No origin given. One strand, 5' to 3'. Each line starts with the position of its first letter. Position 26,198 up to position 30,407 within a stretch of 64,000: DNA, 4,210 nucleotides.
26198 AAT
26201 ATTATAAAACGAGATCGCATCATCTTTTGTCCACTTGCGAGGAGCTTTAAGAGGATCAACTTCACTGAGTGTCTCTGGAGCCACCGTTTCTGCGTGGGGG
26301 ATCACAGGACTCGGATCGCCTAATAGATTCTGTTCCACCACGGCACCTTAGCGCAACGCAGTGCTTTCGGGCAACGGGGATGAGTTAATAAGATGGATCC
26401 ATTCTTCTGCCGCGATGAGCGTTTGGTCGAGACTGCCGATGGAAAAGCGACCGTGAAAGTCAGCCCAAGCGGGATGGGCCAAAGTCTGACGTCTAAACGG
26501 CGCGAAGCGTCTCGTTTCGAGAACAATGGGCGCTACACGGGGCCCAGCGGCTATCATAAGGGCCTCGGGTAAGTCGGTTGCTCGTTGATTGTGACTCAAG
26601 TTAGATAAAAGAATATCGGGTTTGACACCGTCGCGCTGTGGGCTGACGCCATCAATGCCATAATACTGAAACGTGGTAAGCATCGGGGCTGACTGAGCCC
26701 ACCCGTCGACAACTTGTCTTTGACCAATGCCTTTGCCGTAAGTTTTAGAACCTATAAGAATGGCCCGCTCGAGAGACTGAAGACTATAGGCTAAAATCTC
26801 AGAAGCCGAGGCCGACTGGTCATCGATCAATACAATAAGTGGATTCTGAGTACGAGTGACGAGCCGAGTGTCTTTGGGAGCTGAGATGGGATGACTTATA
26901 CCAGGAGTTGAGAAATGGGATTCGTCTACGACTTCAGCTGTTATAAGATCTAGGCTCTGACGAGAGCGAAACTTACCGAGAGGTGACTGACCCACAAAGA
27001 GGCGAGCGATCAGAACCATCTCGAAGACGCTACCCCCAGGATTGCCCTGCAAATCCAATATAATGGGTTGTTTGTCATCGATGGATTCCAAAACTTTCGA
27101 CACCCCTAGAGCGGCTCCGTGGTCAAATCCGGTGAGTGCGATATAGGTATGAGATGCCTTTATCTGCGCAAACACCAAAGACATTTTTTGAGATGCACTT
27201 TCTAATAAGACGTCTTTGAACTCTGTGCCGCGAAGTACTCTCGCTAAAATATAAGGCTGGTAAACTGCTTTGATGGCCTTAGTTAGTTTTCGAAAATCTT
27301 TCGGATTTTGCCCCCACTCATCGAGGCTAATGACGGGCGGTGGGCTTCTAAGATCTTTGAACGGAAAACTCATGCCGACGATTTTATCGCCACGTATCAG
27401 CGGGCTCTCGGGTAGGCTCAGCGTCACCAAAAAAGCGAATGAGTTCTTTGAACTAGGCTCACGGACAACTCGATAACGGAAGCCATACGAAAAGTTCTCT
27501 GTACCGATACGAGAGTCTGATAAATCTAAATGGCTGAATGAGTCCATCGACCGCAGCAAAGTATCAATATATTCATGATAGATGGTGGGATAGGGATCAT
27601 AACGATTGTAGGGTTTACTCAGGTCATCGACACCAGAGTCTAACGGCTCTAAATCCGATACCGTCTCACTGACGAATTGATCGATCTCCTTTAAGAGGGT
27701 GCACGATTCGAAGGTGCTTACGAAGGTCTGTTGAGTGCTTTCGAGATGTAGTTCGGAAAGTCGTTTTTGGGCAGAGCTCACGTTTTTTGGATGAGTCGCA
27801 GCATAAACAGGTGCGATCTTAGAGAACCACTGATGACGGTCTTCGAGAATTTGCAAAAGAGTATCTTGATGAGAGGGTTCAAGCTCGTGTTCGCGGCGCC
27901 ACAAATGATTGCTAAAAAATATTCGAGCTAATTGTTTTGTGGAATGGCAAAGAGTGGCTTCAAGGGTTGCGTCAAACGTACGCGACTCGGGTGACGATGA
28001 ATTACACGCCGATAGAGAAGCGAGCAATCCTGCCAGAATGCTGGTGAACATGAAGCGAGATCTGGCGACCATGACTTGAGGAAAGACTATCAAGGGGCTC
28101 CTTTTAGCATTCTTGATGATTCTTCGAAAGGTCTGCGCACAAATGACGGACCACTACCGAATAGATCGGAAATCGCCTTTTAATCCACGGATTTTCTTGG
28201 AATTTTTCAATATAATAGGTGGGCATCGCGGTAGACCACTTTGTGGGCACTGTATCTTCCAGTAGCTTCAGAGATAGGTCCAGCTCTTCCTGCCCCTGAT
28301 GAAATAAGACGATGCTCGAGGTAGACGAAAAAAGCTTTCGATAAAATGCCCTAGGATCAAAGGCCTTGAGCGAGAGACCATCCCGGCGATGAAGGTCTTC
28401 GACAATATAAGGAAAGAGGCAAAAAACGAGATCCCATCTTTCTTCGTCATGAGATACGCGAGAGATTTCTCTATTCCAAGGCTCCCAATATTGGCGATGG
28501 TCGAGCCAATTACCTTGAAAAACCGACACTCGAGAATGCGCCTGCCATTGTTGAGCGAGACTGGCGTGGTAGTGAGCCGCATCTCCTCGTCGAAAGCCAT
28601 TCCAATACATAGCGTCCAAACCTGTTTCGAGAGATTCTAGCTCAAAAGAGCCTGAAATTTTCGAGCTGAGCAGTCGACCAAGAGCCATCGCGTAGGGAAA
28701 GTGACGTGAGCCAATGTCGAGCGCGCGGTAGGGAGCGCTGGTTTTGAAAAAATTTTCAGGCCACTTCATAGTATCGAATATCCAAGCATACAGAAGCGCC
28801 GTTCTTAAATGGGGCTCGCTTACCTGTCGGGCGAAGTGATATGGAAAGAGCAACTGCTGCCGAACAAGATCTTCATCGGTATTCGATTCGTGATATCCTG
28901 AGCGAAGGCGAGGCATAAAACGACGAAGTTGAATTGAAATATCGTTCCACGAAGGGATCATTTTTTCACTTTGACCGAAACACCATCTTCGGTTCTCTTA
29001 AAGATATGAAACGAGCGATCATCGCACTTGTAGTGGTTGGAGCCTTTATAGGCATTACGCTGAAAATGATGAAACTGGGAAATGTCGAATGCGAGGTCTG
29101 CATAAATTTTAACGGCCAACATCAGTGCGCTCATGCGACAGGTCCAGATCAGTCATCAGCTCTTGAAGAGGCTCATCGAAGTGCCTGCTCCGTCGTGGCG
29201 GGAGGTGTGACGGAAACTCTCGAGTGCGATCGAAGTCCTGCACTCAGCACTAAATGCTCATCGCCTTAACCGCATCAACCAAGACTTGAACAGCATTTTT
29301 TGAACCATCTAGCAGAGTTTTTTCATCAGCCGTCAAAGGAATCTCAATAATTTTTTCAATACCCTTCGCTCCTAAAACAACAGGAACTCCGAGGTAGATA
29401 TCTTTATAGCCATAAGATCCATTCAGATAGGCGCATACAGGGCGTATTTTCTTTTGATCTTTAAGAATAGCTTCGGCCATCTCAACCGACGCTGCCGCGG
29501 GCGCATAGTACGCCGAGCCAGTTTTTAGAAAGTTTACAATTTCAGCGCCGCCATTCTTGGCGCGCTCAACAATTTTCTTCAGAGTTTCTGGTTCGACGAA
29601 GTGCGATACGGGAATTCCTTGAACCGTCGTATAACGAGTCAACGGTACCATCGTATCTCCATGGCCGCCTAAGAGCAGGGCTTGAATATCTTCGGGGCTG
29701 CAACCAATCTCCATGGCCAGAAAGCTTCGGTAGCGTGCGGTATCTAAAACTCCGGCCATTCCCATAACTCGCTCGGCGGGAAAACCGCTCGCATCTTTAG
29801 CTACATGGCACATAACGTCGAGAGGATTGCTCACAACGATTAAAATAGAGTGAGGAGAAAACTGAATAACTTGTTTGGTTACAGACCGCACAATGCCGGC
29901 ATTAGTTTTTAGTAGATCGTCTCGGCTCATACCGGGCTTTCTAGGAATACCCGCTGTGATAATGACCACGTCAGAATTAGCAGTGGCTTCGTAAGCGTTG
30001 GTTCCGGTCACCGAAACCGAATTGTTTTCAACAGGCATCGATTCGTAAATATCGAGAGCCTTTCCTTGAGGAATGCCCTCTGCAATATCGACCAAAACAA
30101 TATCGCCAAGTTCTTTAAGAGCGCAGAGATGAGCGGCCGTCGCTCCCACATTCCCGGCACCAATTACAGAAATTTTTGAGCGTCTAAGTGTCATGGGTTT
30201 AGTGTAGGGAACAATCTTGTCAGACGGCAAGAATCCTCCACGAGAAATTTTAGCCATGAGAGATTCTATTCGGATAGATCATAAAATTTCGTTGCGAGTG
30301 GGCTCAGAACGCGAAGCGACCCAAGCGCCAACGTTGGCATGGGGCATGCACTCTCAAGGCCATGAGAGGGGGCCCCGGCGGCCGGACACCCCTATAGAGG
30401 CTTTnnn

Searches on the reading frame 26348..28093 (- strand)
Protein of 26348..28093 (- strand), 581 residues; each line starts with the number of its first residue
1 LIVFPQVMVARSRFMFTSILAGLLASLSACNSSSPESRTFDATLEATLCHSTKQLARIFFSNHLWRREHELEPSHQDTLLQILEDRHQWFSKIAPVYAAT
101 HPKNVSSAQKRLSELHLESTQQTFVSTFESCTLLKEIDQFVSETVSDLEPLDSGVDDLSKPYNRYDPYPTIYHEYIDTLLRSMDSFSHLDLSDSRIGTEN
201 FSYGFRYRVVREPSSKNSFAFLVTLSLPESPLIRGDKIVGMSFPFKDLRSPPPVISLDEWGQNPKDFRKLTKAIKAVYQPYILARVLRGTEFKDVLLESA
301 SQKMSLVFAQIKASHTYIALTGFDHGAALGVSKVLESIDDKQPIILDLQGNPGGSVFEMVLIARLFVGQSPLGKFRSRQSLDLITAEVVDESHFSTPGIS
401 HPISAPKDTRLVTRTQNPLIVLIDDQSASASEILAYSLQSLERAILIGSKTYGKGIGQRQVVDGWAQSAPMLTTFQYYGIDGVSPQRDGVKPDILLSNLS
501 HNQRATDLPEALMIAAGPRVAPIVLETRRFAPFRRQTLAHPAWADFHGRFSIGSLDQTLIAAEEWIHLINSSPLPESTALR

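Call 24: search_protein_families(library=pfam, proteins=[window:26348-28093:-], max_evalue=0.001)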
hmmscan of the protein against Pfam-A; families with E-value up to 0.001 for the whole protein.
window:26348-28093:- (581 aa): 1 family
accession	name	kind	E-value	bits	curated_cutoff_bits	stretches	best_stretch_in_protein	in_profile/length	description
PF03572.23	Peptidase_S41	-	1.2e-30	106.7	24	1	316-494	3-163/165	Peptidase family S41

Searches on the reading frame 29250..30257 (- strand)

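Call 24: search_protein_families(library=pfam, proteins=[window:29250-30257:-], max_evalue=0.001)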
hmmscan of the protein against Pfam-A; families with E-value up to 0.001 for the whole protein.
window:29250-30257:- (335 aa): 4 families
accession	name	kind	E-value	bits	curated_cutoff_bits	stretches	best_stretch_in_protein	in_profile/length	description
PF00056.29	Ldh_1_N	-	2.6e-42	144.6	27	1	28-166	2-141/141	lactate/malate dehydrogenase, NAD binding domain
PF02866.23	Ldh_1_C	-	5.2e-31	108.4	22.6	1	171-322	3-162/174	lactate/malate dehydrogenase, alpha/beta C-terminal domain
PF03721.20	UDPG_MGDP_dh_N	-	5.8e-05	23.2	27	1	28-128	2-109/187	UDP-glucose/GDP-mannose dehydrogenase family, NAD binding domain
PF00899.27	ThiF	-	0.00019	21.1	28.1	1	23-58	17-52/238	ThiF family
